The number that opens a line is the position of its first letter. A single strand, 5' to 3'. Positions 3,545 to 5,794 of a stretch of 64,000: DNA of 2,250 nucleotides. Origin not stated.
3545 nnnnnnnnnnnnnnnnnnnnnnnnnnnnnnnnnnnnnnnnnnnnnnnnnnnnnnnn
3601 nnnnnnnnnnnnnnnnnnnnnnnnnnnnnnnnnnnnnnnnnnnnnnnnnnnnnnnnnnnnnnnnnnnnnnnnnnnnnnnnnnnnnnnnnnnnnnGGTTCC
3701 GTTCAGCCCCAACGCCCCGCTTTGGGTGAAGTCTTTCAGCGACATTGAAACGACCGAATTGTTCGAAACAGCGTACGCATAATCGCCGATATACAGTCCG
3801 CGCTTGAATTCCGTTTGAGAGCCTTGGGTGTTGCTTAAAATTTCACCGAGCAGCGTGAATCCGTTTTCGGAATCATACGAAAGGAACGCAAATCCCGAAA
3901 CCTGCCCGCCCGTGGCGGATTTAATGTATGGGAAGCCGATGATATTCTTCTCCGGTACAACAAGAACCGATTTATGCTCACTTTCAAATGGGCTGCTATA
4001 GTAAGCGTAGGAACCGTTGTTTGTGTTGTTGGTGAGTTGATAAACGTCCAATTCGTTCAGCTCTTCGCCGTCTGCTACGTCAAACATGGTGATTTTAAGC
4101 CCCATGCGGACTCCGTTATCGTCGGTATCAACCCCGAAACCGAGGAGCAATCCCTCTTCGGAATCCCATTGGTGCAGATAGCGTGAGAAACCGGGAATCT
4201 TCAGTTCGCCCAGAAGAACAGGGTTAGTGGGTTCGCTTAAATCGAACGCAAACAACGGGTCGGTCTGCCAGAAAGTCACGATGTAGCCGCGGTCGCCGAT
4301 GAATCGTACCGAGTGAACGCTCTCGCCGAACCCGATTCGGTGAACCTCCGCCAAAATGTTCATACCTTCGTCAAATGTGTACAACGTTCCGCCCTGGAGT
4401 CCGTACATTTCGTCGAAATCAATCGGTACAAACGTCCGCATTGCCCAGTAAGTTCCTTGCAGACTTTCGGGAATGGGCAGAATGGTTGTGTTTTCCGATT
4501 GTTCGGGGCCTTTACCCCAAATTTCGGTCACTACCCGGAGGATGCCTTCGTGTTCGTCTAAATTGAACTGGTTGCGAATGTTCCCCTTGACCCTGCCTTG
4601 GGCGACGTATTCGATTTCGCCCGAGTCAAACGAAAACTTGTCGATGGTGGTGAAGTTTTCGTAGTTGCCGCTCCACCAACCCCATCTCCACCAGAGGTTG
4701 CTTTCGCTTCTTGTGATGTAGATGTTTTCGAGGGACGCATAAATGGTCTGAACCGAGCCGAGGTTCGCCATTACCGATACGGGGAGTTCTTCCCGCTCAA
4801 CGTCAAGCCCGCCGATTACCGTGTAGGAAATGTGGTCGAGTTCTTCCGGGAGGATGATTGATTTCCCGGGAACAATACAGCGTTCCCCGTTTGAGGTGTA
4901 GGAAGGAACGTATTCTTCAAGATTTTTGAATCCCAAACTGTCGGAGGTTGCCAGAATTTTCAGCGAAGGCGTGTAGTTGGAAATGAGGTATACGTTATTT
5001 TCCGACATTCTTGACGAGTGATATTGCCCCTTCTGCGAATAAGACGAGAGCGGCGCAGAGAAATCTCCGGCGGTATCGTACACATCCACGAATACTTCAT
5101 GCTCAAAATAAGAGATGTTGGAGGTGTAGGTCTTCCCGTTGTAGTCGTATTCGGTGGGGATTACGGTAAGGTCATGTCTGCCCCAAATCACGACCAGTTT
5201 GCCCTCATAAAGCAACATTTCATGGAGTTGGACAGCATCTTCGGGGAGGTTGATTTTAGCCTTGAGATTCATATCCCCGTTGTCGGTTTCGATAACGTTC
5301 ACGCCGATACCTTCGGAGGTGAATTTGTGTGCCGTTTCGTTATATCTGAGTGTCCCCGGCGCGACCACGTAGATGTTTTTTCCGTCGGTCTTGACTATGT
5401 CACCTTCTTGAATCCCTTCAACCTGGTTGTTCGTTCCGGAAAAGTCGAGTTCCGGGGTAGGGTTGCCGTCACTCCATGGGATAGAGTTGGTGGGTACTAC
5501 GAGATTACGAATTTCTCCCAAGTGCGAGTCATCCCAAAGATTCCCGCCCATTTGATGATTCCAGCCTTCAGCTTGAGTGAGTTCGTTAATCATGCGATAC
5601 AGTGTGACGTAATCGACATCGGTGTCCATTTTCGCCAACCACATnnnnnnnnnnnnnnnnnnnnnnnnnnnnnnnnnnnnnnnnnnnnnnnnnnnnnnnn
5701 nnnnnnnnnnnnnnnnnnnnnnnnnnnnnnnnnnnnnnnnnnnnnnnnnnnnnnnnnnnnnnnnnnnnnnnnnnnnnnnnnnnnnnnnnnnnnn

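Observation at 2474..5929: Dockerin / beta-propeller / serpin triple fusion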

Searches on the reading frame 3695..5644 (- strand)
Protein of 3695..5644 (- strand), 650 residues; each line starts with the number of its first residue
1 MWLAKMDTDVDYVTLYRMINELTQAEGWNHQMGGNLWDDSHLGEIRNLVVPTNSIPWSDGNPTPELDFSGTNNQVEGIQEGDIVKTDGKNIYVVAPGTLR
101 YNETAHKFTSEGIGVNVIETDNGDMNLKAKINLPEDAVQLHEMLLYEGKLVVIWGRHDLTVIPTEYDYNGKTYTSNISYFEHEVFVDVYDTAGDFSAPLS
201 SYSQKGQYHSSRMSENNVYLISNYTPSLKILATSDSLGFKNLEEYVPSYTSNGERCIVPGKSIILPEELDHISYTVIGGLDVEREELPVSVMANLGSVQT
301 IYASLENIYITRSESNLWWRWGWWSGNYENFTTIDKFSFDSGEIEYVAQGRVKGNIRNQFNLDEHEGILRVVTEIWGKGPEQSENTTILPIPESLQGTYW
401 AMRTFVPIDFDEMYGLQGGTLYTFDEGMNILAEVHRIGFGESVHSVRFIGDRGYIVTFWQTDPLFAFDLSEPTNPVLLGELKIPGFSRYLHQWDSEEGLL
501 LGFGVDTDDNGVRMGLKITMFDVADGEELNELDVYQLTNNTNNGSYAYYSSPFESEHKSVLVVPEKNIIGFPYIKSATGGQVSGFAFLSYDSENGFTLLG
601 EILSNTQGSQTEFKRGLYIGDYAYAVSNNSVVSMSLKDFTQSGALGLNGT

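Call 31: find_related_loci(query=A1, collection=genome_contigs, flank=10000)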
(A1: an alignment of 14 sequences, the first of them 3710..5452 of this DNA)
Query A1 (581 aa) in genome_contigs; peptide patterns used: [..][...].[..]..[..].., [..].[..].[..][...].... (x = any residue, [..] = any of these).
599 stretches matched a pattern (row limit reached: there are more); 578 encode a relative of the query (tblastn E <= 1e-3); the best 80 are kept; 80 distinct loci.
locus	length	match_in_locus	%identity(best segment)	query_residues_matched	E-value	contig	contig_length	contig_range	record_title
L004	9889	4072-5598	32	3-581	4e-76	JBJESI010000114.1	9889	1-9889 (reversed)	MAG: Oscillospiraceae bacterium isolate PUUB50_bin.025 NODE_2848_length_9889_cov_3.911226, whole genome shotgun sequence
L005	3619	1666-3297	33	4-581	2e-73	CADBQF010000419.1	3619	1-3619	MAG: Ruminococcus flavefaciens isolate RUG14191 genome assembly, contig: RUG14191_asm_419, whole genome shotgun sequence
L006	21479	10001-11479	30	5-575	1e-70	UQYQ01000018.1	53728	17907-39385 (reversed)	uncultured Ruminococcus sp. isolate UMGS771 genome assembly, contig: NODE_305_length_53728_cov_6.299491, whole genome sh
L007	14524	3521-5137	33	4-581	1e-70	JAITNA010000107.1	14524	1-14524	MAG: Eubacteriales Family XIII. Incertae Sedis bacterium isolate Po218_bin108 k119_666409, whole genome shotgun sequence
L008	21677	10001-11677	32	3-581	4e-70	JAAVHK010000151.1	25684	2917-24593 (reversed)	MAG: Ruminococcus sp. isolate Mgla_MAG_17-bin_14 c_000000084232, whole genome shotgun sequence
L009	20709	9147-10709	32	3-576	1e-69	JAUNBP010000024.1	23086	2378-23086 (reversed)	MAG: Clostridia bacterium isolate S1R_St_52 NODE_863_length_23086_cov_14.064044, whole genome shotgun sequence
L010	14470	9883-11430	32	7-581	2e-69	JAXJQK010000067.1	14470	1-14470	MAG: Acutalibacteraceae bacterium isolate DOME_MAG_2406 2406_C0206_k141_87333, whole genome shotgun sequence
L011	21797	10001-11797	32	3-572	5e-69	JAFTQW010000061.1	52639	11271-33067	MAG: Ruminococcus sp. isolate RGIG4067 Roe_deer_Cecum.Co__c1975759, whole genome shotgun sequence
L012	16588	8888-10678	32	3-581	4e-69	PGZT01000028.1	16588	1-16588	MAG: Firmicutes bacterium HGW-Firmicutes-21 Ig3397_v2_scaffold_1679, whole genome shotgun sequence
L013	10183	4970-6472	33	1-581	1e-68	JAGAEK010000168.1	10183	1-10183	MAG: Oscillospiraceae bacterium isolate RGIG8367 Water_buffalos_Rumen.Co__c7262098, whole genome shotgun sequence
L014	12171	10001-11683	32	3-581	3e-68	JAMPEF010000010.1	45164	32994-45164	MAG: Alistipes senegalensis isolate NALB_7823_19 Scaffold_#10__SCF_010___45164_bp, whole genome shotgun sequence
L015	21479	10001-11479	32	3-581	6e-68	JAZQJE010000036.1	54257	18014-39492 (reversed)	MAG: Acutalibacteraceae bacterium isolate T1900044621_TS20190087.MAGScoT_cleanbin_000023 SGB_889_k141_182247, whole geno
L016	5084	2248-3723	32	1-577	3e-68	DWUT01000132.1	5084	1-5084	MAG TPA_asm: Candidatus Mediterraneibacter norfolkensis isolate ChiW9-3490 ChiW9__C66497_L5084_SAMN06858608, whole genom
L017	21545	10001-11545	32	1-572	4e-68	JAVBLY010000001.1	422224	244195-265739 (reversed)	MAG: Anaerovoracaceae bacterium isolate EPI_MAG_00036 c_000003114748, whole genome shotgun sequence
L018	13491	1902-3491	31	1-578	8e-68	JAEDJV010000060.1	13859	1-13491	MAG: Oscillospiraceae bacterium isolate MAG197 NODE_4047_length_13859_cov_5.849247, whole genome shotgun sequence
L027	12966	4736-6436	31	3-581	4e-65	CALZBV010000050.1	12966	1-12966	MAG: uncultured Clostridia bacterium isolate SRR14474043_bin.25_metaWRAP_v1.3_MAG genome assembly, contig: ERZ9423908.15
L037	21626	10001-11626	31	3-576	2e-63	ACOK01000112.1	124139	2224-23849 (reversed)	Ruminococcus flavefaciens FD-1 Contig119, whole genome shotgun sequence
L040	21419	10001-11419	29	4-577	3e-63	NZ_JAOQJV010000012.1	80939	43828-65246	Dorea ammoniilytica strain Sanger_02 .13470_2_91.12, whole genome shotgun sequence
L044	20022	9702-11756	34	3-567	2e-62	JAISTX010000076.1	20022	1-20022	MAG: Eubacteriales Family XIII. Incertae Sedis bacterium isolate Md513_bin44 k119_1656499, whole genome shotgun sequence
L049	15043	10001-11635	30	3-581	6e-62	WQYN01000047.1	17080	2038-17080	MAG: Micrococcales bacterium isolate Emb289P3bin96 Ga0123356_10003246, whole genome shotgun sequence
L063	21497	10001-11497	29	2-572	1e-59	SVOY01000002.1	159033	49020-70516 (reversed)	MAG: Oscillospiraceae bacterium isolate SIG577 NODE_410_length_159033_cov_3.571338, whole genome shotgun sequence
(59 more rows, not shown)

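Call 33: find_related_loci(query=A1, collection=metagenome_contigs, flank=10000)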
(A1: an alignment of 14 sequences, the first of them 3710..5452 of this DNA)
Query A1 (581 aa) in metagenome_contigs; peptide patterns used: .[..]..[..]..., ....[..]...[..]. (x = any residue, [..] = any of these).
600 stretches matched a pattern (row limit reached: there are more); 571 encode a relative of the query (tblastn E <= 1e-3); the best 80 are kept; 80 distinct loci.
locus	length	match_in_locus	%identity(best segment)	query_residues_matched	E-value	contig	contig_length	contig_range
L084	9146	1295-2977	38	3-576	2e-118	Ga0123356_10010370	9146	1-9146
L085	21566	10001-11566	32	5-581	1e-72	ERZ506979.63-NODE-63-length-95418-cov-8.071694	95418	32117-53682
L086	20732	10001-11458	31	4-577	3e-66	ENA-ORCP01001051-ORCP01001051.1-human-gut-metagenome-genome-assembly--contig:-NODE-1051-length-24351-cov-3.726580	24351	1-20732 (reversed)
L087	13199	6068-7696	30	1-581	1e-66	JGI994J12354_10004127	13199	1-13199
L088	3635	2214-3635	32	3-556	5e-66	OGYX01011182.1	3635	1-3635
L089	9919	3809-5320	32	4-577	9e-66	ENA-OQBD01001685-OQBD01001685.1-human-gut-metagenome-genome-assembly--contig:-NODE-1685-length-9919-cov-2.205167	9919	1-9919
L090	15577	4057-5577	30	3-577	2e-65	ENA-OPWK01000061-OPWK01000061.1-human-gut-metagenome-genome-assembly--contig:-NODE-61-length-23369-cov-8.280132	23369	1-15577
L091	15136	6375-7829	31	3-581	4e-65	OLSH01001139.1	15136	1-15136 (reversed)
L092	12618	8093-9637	31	4-576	4e-65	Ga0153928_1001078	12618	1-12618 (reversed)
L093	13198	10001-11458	30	4-577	7e-65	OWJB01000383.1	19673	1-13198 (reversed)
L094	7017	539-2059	30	3-577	3e-64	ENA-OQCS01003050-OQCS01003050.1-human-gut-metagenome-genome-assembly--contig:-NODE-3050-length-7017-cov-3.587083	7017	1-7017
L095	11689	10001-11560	31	4-577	4e-64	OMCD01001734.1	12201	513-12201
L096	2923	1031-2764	31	5-568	2e-64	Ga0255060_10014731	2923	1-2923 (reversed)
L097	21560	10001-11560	31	4-577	9e-64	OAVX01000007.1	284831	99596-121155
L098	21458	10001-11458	30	4-577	1e-63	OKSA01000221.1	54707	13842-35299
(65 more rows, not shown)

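Call 41: search_solved_structures(query=A1, max_evalue=1, show_alignments=1)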
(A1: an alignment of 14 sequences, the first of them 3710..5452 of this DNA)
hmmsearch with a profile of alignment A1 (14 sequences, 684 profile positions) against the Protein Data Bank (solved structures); distinct sequences matched with E-value up to 1: 1.
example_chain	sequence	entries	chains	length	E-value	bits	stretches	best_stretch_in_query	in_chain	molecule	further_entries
2rbb_A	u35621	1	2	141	0.77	11.5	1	554-609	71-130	Glyoxalase/bleomycin resistance protein/dioxygenase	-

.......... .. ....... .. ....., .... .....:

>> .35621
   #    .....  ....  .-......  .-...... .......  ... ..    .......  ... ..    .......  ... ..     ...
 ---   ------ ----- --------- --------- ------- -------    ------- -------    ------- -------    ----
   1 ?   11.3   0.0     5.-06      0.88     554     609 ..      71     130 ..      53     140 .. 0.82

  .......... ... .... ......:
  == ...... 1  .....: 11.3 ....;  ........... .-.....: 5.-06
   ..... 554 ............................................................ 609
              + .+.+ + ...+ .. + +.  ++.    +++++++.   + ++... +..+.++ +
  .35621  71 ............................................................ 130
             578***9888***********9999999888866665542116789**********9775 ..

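Call 49: search_protein_families(library=pfam, proteins=[L040:5278-6387:+, L040:6409-8763:+, L040:8965-9543:+, L040:9536-11440:+, L040:11584-14418:+], max_evalue=0.01)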
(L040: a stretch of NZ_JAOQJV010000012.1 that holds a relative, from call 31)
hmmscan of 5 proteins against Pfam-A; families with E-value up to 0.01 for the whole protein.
L040:5278-6387:+ (369 aa): 3 families
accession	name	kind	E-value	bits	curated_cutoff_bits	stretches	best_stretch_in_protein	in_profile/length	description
PF13556.12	HTH_30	-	2.3e-19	69.4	27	1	304-358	4-58/59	PucR C-terminal helix-turn-helix domain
PF17853.6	GGDEF_2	-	1.7e-14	54.4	24.5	1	135-251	7-116/116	GGDEF-like domain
PF02954.25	HTH_8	-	0.00082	19.5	22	1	314-335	20-41/42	Bacterial regulatory protein, Fis family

L040:6409-8763:+ (784 aa): 2 families
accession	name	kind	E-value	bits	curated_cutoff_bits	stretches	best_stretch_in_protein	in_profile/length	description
PF00330.25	Aconitase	-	4.5e-91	306.6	28.7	1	70-500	2-462/463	Aconitase family (aconitate hydratase)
PF00694.25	Aconitase_C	-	3.2e-05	24.7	22.8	1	671-713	85-126/131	Aconitase C-terminal domain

L040:8965-9543:+ (192 aa): 6 families
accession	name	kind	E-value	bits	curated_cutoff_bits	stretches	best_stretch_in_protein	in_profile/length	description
PF04542.20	Sigma70_r2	-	2.1e-13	50.3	24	1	34-97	1-66/71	Sigma-70 region 2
PF08281.18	Sigma70_r4_2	-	9.5e-12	44.8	25.7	1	128-179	2-53/54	Sigma-70, region 4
PF04545.22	Sigma70_r4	-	3.5e-08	33.3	24.1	1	133-180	1-48/50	Sigma-70, region 4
PF00196.25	GerE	-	0.00013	21.9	23.5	1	136-181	2-46/57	Bacterial regulatory proteins, luxR family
PF07638.17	Sigma70_ECF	-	0.0002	21.8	21.1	1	26-170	14-169/185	ECF sigma factor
PF22029.2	PhyR_sigma2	-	0.0035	17.8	27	1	43-88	9-54/55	Sigma2 domain of PhyR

L040:9536-11440:+ (634 aa): 1 family
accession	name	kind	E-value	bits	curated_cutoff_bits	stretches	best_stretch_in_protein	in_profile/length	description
PF09826.15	Beta_propel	-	2.1e-155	518.8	22.4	1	156-625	1-494/495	Beta propeller domain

L040:11584-14418:+ (944 aa): 4 families
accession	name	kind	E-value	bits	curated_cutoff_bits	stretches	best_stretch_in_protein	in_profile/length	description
PF00931.28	NB-ARC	-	0.00026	20.8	23.5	1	735-844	20-128/248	NB-ARC domain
PF07719.23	TPR_2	-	0.00064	20.1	27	1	81-110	5-34/34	Tetratricopeptide repeat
PF00515.34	TPR_1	-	0.0024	18.1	27.8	0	80-110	4-34/34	Tetratricopeptide repeat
PF13181.12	TPR_8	-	0.0043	17.6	25.7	1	80-110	4-34/34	Tetratricopeptide repeat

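Call 65: predict_structure(alignment_id=A2)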
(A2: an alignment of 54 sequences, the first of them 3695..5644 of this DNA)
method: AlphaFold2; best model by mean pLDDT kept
length: 650 residues; sequences in the alignment: 54
mean_pLDDT: 86.9   pTM: 0.89
mean pLDDT of the five models: 86.9, 86.7, 86.0, 85.5, 85.1
residues with pLDDT >= 90: 442; 70-90: 107; 50-70: 56; < 50: 45
segments of 3 or more residues with pLDDT < 50: 1-9, 28-62
pLDDT, mean of each block of 10 residues (from residue 1): 39 87 67 40 31 31 71 94 97 94 91 96 96 96 97 95 88 90 97 94 97 98 85 65 91 93 91 96 96 94 97 72 65 97 97 94 98 89 94 73 66 77 98 95 95 93 92 98 94 94 93 94 96 92 79 95 95 93 96 96 79 95 95 95 83
secondary structure, 60 per line:
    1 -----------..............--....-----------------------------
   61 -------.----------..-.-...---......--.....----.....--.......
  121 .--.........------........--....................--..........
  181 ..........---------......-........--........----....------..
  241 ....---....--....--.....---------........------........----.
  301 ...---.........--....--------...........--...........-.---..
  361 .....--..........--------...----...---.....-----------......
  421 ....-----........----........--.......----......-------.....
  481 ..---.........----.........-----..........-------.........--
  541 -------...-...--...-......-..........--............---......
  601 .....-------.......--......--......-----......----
elements in order: H12-25 H28-31 E84-86 E90-95 E98-102 E107-111 E114-121 E124-132 E139-146 E149-168 E171-190 E200-205 E207-214 E217-224 H229-232 H239-244 E248-251 E254-257 E274-281 E288-295 E300-303 E307-315 H318-321 E330-340 E343-353 E362-365 E368-377 E386-388 H399-403 E415-424 E430-437 E442-449 E452-458 E463-468 E476-482 E486-494 E499-507 E513-522 E530-538 E548-550 E561-563 E568-577 E580-591 E595-605 E613-619 E622-627 E630-635 E641-646

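Call 69: fold_search(model_id=the predicted structure, library=pdb)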
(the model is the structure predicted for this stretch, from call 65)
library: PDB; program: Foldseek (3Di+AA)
matches with E <= 10: 891; with E <= 0.001: 341
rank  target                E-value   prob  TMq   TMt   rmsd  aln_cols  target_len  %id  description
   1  9d0w_A                4.1e-11  1.00  0.32  0.26  18.4       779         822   10  Cryo-EM structure of CDK2/CyclinE1 in complex with CRBN/DDB1 and Cpd 4 (released 2025-04-16)
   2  9hne_B                1.2e-10  1.00  0.27  0.17  25.6       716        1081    9  Cereblon in complex with DDB1, GSPT1 and Compound-1 (released 2025-10-22)
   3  7lps_A                2.3e-10  1.00  0.32  0.27  16.6       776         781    9  Crystal structure of DDB1-CRBN-ALV1 complex bound to Helios (IKZF2 ZF2) (released 2021-06-02)
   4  6h0g_A                3.5e-10  1.00  0.31  0.25  21.8       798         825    8  Structure of the DDB1-CRBN-pomalidomide complex bound to ZNF692(ZF4) (released 2018-11-07)
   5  8g66_D                3.9e-10  1.00  0.30  0.26  21.7       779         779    8  Structure with SJ3149 (released 2023-12-13)
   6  9zxm                  4.8e-10  1.00  0.29  0.24  20.4       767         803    8  DDB1 delta with compound 6 (released 2026-04-08)
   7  6bn7_A                5.3e-10  1.00  0.30  0.25  20.1       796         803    9  Crystal structure of DDB1-CRBN-BRD4(BD1) complex bound to dBET23 PROTAC. (released 2018-05-30)
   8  6h0f_J                5.6e-10  1.00  0.30  0.25  21.9       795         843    8  Structure of DDB1-CRBN-pomalidomide complex bound to IKZF1(ZF2) (released 2018-11-07)
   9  9hpj_A                6.2e-10  1.00  0.29  0.25  20.2       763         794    9  Cryo-EM structure of DDB1dB-CRBN-MRT-0031619, conformation 2 (released 2025-12-03)
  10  6bn9_A                6.2e-10  1.00  0.30  0.25  21.8       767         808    8  Crystal structure of DDB1-CRBN-BRD4(BD1) complex bound to dBET70 PROTAC (released 2018-05-30)
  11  6td3_D                6.8e-10  1.00  0.30  0.25  21.7       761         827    8  Structure of DDB1 bound to CR8-engaged CDK12-cyclinK (released 2020-06-17)
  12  8dey_B                7.2e-10  1.00  0.31  0.26  18.4       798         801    8  Ternary complex structure of Cereblon-DDB1 bound to IKZF2(ZF2,3) and the molecular glue DKY709 (released 2023-03-08)
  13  8u16_B                7.6e-10  1.00  0.31  0.26  17.9       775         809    9  The ternary complex structure of DDB1-CRBN-SALL4(ZF1,2)-short bound to Pomalidomide (released 2023-12-27)
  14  9e2u_C                7.6e-10  1.00  0.30  0.25  19.8       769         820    9  Crystal structure of DDB1-CRBN-ALV1 complex bound to triple ZnF of Helios (IKZF2 ZF1-3) (released 2025-09-03)
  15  5hxb_B                8.4e-10  1.00  0.27  0.17  25.1       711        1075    9  Cereblon in complex with DDB1, CC-885, and GSPT1 (released 2016-06-29)
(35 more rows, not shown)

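Call 85: search_protein_families(library=pfam, proteins=[L017:8532-9341:+, L017:9407-11659:+, L027:4400-6799:+, L027:2626-4176:-, L027:6876-8267:-, L037:9335-11806:+], max_evalue=0.01)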
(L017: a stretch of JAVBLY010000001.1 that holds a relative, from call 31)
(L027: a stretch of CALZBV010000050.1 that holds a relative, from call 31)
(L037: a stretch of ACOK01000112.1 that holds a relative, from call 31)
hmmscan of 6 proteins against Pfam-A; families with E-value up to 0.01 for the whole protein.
L017:8532-9341:+ (269 aa): 1 family
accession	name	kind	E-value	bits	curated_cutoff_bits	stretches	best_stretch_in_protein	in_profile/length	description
PF04542.20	Sigma70_r2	-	0.0003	21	24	1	55-119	1-66/71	Sigma-70 region 2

L017:9407-11659:+ (750 aa): 2 families
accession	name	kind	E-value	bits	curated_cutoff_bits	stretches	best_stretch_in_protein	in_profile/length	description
PF09826.15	Beta_propel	-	5.8e-140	467.9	22.4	1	202-714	1-493/495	Beta propeller domain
PF12791.13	RsgI_N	-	7.3e-07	29.4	25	1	35-73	1-38/40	Anti-sigma factor N-terminus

L027:4400-6799:+ (799 aa): 2 families
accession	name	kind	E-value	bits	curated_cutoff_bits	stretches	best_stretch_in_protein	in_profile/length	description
PF09826.15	Beta_propel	-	4e-149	498.1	22.4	1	114-672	1-494/495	Beta propeller domain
PF09394.16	Inhibitor_I42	-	1.8e-22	79.9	27.2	1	702-785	7-91/91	Chagasin family peptidase inhibitor I42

L027:2626-4176:- (516 aa): 3 families
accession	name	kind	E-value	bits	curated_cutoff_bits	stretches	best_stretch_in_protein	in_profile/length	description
PF01471.23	PG_binding_1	-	2.2e-16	60.2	23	1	440-500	1-56/57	Putative peptidoglycan binding domain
PF08486.15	SpoIID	-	0.0011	20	23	1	279-357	11-89/97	Stage II sporulation protein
PF13620.12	CarboxypepD_reg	-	0.009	16.8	32.3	0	175-199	48-72/82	Carboxypeptidase regulatory-like domain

L027:6876-8267:- (463 aa): 2 families
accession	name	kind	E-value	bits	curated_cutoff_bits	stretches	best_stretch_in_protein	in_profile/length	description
PF00206.25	Lyase_1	-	4.8e-76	256.6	27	1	12-306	1-312/312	Lyase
PF14698.11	ASL_C2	-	4.2e-28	98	27.3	1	369-437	1-69/69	Argininosuccinate lyase C-terminal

L037:9335-11806:+ (823 aa): 1 family
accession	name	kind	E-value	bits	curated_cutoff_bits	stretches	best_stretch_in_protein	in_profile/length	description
PF09826.15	Beta_propel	-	2.5e-113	380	22.4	1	224-762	1-494/495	Beta propeller domain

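Call 98: search_protein_families(library=pfam, proteins=[L063:9374-11953:+, L014:9380-12049:+, L008:9365-11854:+, L044:9060-11936:+, L049:8957-11713:+], max_evalue=0.05)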
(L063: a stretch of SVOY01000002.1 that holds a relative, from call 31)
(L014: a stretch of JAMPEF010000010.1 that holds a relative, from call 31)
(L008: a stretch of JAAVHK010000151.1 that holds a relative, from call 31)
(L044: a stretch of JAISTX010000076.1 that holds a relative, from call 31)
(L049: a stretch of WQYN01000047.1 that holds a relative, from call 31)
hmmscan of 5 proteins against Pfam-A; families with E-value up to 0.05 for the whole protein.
L063:9374-11953:+ (859 aa): 1 family
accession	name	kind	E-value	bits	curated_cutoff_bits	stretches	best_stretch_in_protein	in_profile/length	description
PF09826.15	Beta_propel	-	1.9e-141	472.8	22.4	1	212-710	1-494/495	Beta propeller domain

L014:9380-12049:+ (889 aa): 3 families
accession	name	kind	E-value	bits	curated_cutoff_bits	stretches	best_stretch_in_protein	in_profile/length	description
PF09826.15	Beta_propel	-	9e-116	388.1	22.4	1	209-761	1-494/495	Beta propeller domain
PF11518.13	DUF3221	-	9.9e-08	32.6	26.4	1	836-885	37-81/82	Protein of unknown function (DUF3221)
PF08309.17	LVIVD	-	0.026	14.3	20.2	0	563-596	5-36/42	LVIVD repeat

L008:9365-11854:+ (829 aa): 2 families
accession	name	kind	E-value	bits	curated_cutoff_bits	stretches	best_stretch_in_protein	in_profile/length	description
PF09826.15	Beta_propel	-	1.5e-116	390.7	22.4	1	214-764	1-494/495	Beta propeller domain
PF08309.17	LVIVD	-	0.0073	16.1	20.2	0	566-599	5-36/42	LVIVD repeat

L044:9060-11936:+ (958 aa): 1 family
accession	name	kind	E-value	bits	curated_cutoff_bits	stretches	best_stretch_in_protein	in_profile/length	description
PF09826.15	Beta_propel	-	4.7e-145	484.7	22.4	2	472-906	84-494/495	Beta propeller domain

L049:8957-11713:+ (918 aa): 1 family
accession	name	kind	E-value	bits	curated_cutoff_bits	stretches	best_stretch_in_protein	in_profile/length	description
PF09826.15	Beta_propel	-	1.6e-134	449.9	22.4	1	350-885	1-493/495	Beta propeller domain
